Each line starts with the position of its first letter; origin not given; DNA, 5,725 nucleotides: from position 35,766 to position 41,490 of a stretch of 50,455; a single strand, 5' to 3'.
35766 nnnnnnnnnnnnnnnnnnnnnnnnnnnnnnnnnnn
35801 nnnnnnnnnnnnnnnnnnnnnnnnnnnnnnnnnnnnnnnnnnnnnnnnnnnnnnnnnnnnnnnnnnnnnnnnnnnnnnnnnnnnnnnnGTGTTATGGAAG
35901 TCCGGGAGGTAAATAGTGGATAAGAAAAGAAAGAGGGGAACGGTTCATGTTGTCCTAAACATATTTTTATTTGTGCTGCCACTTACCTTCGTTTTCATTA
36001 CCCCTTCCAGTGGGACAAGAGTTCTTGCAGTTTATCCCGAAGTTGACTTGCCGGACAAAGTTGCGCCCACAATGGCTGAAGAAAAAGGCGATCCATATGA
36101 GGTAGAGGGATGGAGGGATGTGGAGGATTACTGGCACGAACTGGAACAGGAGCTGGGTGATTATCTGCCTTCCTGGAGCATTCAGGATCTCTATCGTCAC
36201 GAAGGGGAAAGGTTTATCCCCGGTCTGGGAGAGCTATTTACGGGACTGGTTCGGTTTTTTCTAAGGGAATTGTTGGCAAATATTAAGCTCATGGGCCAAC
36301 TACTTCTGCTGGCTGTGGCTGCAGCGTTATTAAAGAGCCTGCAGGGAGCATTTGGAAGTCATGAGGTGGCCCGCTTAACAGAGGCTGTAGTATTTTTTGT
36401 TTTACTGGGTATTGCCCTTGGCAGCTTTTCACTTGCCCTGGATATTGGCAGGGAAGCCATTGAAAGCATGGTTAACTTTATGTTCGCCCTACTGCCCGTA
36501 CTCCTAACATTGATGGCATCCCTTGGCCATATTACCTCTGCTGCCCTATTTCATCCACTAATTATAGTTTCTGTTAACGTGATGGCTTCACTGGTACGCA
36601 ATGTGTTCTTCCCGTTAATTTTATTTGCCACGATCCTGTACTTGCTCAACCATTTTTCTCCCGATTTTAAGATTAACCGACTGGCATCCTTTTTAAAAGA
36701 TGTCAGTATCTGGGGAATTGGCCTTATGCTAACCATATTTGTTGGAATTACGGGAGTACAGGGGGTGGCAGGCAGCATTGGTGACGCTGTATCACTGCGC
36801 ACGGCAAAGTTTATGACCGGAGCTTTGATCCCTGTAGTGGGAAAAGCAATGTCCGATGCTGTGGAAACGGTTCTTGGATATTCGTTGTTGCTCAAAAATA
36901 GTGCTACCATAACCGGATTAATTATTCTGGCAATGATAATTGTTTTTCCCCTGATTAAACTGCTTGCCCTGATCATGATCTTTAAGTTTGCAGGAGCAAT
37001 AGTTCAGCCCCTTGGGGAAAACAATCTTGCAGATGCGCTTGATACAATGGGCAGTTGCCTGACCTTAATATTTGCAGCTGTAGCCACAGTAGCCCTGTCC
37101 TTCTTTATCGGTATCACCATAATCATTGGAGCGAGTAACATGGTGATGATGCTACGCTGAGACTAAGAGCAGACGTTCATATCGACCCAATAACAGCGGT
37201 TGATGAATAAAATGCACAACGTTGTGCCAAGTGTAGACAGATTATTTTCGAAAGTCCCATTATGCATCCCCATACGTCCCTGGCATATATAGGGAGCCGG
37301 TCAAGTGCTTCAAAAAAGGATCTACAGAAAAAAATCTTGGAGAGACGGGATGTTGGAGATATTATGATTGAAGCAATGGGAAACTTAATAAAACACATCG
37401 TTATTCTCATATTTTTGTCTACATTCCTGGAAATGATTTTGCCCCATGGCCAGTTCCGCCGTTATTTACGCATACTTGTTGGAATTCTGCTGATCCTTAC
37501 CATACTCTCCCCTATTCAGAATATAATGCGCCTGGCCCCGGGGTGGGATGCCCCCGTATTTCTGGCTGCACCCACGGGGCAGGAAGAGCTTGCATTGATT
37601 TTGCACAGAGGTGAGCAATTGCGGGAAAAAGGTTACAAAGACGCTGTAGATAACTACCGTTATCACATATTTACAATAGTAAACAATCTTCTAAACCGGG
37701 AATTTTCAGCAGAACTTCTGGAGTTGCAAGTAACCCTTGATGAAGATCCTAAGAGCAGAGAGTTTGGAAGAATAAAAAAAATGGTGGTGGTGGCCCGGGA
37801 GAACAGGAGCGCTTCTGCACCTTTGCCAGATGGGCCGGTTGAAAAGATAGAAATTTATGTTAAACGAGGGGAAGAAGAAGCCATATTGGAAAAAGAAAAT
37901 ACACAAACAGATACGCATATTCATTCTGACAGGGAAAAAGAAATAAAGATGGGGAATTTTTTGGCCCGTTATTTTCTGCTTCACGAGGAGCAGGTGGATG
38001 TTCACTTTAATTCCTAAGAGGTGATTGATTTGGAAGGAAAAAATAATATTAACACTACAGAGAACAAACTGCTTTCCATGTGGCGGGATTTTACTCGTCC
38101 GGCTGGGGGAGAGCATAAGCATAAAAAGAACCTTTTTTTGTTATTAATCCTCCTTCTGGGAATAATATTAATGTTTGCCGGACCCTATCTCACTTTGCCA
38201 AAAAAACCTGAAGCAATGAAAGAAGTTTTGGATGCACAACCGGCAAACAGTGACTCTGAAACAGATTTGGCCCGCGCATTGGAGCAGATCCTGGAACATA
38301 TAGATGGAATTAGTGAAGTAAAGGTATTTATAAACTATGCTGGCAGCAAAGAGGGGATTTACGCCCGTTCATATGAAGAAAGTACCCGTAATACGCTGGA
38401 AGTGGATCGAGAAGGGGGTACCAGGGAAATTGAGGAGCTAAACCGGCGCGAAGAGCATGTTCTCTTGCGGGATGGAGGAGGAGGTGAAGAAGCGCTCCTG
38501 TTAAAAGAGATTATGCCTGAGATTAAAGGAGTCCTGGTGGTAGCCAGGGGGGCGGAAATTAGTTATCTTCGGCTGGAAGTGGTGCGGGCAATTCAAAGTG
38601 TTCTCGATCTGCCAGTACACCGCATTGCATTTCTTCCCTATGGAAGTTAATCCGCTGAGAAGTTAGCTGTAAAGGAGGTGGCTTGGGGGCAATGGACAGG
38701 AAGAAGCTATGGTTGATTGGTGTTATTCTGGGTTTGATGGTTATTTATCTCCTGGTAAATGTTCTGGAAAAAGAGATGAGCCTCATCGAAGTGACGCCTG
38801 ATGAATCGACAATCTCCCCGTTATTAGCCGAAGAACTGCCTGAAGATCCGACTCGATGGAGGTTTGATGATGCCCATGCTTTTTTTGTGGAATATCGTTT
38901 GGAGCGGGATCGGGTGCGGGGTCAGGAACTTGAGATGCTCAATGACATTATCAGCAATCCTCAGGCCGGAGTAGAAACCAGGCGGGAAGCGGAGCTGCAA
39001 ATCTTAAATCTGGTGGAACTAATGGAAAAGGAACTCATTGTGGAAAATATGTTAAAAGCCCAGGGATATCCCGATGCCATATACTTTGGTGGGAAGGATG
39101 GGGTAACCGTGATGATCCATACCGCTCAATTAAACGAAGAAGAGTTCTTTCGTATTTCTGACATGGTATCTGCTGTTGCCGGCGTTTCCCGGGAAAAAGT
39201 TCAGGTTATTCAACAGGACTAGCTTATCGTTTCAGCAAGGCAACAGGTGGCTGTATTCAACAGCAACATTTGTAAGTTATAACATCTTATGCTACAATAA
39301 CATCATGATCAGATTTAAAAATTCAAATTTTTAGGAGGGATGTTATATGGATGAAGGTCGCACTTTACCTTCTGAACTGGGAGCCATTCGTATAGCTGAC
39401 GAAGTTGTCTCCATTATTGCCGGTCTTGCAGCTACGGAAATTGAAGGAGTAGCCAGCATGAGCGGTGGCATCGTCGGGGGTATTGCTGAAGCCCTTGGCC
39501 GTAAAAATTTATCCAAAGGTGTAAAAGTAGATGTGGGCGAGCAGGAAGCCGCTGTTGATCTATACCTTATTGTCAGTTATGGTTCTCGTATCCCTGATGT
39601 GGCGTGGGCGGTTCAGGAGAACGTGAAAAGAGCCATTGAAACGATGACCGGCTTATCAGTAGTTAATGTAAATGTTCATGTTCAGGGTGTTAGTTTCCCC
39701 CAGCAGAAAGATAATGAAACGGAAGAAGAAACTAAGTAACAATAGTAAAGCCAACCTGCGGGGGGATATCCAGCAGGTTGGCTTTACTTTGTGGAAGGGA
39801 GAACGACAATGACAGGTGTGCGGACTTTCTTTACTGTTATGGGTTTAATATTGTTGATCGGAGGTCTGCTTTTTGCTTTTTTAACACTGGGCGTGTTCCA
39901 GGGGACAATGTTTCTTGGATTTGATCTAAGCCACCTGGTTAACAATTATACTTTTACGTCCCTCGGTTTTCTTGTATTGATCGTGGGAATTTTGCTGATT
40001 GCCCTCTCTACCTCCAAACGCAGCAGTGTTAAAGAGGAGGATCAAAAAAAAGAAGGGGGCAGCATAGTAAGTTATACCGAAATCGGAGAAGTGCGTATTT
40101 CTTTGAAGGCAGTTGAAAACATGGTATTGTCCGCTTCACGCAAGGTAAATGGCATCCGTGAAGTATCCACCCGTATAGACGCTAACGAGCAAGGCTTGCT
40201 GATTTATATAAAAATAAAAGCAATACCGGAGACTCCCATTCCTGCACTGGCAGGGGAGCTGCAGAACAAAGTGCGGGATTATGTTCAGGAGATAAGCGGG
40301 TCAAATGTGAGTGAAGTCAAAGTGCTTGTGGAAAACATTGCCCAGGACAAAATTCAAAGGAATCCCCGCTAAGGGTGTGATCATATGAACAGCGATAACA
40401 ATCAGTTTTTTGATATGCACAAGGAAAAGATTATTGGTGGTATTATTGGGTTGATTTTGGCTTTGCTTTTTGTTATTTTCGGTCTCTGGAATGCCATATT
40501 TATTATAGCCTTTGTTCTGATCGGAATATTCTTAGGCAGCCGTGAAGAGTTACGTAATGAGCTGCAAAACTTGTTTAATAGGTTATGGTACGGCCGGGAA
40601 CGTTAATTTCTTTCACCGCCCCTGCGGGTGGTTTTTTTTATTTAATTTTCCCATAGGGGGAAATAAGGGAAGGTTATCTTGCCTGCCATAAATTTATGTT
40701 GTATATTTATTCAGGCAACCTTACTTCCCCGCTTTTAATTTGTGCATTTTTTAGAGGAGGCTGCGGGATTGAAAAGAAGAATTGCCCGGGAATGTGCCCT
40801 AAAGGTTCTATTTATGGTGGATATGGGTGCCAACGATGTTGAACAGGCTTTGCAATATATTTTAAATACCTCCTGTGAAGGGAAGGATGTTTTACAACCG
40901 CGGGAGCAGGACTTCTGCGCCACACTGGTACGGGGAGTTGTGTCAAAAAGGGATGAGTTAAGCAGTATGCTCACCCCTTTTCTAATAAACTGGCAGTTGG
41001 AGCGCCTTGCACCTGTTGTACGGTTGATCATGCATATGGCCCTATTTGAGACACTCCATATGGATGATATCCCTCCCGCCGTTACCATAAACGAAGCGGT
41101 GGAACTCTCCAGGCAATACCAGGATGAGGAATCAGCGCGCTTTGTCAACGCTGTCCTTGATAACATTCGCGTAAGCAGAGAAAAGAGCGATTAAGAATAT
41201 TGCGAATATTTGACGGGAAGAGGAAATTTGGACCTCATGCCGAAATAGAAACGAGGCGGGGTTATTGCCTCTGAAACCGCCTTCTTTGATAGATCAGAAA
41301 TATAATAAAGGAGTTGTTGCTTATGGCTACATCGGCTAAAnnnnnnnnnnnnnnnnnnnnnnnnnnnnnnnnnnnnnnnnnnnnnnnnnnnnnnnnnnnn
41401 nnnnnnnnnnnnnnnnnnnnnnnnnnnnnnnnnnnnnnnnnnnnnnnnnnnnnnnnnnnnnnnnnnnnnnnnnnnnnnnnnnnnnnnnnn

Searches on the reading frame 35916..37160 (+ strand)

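Call 25: search_protein_families(library=ncbifam, proteins=[window:35916-37160:+], max_evalue=0.00001)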
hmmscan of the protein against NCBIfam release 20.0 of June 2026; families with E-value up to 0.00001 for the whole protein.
window:35916-37160:+ (414 aa): 1 family
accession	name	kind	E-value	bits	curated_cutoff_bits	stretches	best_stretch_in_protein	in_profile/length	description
TIGR02829.1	spore_III_AE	equivalog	6.2e-113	377.9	247.45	1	53-406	26-380/381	stage III sporulation protein AE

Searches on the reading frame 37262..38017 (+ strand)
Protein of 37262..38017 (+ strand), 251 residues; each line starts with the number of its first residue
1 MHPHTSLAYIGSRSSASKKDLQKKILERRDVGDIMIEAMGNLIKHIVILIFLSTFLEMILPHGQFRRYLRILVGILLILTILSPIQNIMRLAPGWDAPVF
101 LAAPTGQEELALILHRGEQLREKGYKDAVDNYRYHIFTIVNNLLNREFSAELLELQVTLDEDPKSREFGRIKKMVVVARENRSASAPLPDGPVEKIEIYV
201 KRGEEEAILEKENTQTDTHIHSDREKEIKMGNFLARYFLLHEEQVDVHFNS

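Call 25: search_protein_families(library=ncbifam, proteins=[window:37262-38017:+], max_evalue=0.00001)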
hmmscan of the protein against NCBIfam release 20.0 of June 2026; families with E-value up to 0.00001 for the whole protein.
window:37262-38017:+ (251 aa): 1 family
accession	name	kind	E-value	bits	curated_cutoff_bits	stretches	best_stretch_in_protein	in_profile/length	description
TIGR02896.1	spore_III_AF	equivalog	9.1e-14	51.7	61.3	1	39-98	3-62/106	stage III sporulation protein AF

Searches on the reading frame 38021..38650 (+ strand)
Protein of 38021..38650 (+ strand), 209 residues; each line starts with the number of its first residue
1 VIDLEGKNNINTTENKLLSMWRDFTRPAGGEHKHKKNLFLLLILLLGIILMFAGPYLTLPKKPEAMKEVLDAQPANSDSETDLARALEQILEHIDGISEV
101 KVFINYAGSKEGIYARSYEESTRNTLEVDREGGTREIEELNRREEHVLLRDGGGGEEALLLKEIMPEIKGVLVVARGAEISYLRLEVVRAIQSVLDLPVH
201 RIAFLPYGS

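Call 25: search_protein_families(library=ncbifam, proteins=[window:38021-38650:+], max_evalue=0.00001)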
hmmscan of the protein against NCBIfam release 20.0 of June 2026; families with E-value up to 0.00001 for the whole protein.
window:38021-38650:+ (209 aa): 1 family
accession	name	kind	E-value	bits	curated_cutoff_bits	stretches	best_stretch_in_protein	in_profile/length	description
TIGR02830.1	spore_III_AG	equivalog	4.7e-38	130.5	147.7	1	38-206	4-184/186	stage III sporulation protein AG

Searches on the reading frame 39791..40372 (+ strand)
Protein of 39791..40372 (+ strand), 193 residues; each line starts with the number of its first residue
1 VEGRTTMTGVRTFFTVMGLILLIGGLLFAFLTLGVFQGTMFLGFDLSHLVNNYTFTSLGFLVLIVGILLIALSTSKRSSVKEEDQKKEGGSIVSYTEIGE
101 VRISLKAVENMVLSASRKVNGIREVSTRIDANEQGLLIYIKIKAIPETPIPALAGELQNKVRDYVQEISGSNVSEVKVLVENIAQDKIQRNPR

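Call 24: search_protein_families(library=ncbifam, proteins=[window:39791-40372:+], max_evalue=0.00001)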
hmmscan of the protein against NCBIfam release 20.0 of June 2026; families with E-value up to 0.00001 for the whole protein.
window:39791-40372:+ (193 aa): 1 family
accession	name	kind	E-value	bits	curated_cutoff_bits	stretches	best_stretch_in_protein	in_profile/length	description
NF033218.1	anchor_AmaP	equivalog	8.1e-25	87.5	55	1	11-180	6-166/166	alkaline shock response membrane anchor protein AmaP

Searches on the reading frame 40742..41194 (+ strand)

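Call 24: search_protein_families(library=ncbifam, proteins=[window:40742-41194:+], max_evalue=0.00001)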
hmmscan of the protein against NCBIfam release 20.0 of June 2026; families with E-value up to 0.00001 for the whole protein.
window:40742-41194:+ (150 aa): 7 families
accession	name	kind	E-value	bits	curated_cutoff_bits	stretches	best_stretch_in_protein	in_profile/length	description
TIGR01951.1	nusB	equivalog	6.8e-37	126.7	88.35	1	11-142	1-127/131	transcription antitermination factor NusB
NF001223.0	PRK00202.1-1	equivalog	4.3e-29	101.4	131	1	11-142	8-140/146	transcription antitermination factor NusB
NF011494.0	PRK14902.1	equivalog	3.8e-20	72.1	319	1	15-144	5-127/444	16S rRNA (cytosine(967)-C(5))-methyltransferase RsmB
NF011493.0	PRK14901.1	equivalog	8.6e-13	47.9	540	1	14-147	4-130/447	16S rRNA (cytosine(967)-C(5))-methyltransferase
NF001230.0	PRK00202.2-5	equivalog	1.1e-11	44.8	132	1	13-142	23-147/165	transcription antitermination factor NusB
TIGR00563.1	rsmB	equivalog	1.6e-11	44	269.05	1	33-146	13-124/437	16S rRNA (cytosine(967)-C(5))-methyltransferase RsmB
NF011495.0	PRK14903.1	equivalog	9.5e-08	31.3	503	1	50-145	33-122/431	16S rRNA (cytosine(967)-C(5))-methyltransferase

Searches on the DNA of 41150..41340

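Call 82: search_rna_families(source=window, start=41150, end=41340, threshold=evalue, max_evalue=1)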
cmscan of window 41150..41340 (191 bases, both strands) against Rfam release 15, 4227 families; matches with E-value up to 1: 0.
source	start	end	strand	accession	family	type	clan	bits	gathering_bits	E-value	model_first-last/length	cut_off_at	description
